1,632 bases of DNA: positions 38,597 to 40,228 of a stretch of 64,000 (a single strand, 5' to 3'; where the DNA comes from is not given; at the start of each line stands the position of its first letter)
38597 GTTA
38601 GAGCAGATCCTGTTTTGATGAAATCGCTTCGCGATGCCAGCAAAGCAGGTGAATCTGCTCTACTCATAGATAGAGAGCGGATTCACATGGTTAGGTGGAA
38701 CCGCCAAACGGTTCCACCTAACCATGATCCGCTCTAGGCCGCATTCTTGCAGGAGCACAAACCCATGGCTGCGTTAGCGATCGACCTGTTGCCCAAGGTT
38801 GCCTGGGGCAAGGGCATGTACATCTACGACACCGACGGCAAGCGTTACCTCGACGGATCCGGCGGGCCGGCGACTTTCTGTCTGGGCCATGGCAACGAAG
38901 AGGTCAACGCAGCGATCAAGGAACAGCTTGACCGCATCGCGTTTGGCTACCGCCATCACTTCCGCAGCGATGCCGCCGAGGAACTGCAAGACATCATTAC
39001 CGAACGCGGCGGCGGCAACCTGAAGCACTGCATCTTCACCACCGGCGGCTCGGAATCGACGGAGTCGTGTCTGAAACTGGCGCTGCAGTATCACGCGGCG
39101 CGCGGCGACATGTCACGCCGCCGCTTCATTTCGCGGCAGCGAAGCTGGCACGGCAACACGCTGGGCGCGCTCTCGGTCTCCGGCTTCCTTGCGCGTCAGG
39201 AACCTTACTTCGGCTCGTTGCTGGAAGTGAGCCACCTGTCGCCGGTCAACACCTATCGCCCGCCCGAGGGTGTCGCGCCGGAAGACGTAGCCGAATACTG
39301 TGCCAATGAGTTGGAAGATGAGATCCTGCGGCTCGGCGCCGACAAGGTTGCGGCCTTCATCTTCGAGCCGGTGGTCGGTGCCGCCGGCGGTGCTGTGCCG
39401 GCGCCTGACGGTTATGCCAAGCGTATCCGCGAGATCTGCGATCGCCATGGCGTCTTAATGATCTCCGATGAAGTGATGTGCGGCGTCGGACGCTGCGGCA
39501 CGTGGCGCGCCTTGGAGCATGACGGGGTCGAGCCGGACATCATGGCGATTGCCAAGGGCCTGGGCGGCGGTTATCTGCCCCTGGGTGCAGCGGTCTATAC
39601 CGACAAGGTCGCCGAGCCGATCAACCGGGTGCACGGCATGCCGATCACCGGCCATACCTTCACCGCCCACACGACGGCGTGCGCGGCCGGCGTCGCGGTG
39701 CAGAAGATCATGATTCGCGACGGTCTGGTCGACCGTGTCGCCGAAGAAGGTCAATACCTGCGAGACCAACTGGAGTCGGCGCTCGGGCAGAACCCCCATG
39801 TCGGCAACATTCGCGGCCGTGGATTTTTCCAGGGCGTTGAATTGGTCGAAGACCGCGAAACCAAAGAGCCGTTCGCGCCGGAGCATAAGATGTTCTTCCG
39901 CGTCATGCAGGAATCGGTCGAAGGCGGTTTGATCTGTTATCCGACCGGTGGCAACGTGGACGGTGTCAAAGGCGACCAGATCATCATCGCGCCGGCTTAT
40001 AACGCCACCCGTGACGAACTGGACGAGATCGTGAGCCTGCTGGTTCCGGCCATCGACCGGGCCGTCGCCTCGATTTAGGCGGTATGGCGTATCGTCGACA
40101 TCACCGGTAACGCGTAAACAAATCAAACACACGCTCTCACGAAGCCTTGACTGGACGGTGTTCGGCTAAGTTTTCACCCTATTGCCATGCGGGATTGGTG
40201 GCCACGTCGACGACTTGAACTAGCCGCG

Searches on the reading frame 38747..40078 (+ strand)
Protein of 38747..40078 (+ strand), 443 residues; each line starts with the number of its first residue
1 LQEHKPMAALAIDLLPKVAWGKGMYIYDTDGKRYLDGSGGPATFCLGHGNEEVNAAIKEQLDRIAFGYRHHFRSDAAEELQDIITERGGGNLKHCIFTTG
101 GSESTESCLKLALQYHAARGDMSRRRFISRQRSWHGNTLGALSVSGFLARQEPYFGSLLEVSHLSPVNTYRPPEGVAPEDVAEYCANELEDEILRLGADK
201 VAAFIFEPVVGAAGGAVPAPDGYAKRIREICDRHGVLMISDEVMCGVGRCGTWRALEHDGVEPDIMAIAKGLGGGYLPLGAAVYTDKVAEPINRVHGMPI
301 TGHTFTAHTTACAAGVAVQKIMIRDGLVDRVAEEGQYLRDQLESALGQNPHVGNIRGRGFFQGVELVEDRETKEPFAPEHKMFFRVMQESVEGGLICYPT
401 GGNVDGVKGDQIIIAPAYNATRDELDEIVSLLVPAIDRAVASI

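Call 46: search_protein_families(library=pfam, proteins=[window:38747-40078:+], max_evalue=0.001)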
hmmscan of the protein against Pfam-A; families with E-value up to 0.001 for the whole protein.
window:38747-40078:+ (443 aa): 1 family
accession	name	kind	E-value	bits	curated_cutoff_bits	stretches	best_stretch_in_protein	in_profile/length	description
PF00202.27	Aminotran_3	-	2.9e-84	283.6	30.5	1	20-435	15-402/403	Aminotransferase class-III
